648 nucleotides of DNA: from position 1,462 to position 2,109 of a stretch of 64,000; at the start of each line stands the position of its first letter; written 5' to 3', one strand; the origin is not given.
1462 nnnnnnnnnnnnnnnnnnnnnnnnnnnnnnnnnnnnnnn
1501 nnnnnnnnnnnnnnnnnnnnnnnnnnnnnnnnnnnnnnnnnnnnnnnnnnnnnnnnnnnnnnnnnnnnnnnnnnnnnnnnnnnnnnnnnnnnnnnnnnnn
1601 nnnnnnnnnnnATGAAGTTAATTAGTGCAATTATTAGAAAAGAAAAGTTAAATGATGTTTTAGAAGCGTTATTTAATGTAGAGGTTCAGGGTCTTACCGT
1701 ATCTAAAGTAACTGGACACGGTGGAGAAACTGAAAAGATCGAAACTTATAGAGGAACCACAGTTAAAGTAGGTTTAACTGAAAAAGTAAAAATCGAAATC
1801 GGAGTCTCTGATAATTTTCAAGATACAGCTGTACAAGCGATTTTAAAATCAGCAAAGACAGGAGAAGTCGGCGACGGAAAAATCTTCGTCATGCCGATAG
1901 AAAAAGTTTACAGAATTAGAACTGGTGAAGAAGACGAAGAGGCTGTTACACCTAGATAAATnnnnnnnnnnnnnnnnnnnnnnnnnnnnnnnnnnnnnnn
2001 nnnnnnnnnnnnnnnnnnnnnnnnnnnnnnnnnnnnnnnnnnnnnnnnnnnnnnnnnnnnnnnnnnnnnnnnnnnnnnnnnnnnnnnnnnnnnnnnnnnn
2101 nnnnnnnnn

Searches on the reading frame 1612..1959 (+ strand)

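Call 82: search_protein_families(library=pfam, proteins=[window:1612-1959:+], max_evalue=0.001)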
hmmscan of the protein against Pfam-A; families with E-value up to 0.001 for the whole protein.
window:1612-1959:+ (115 aa): 1 family
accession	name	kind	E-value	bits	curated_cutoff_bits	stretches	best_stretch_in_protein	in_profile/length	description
PF00543.27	P-II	-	3.8e-25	88.6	25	1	1-106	1-102/102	Nitrogen regulatory protein P-II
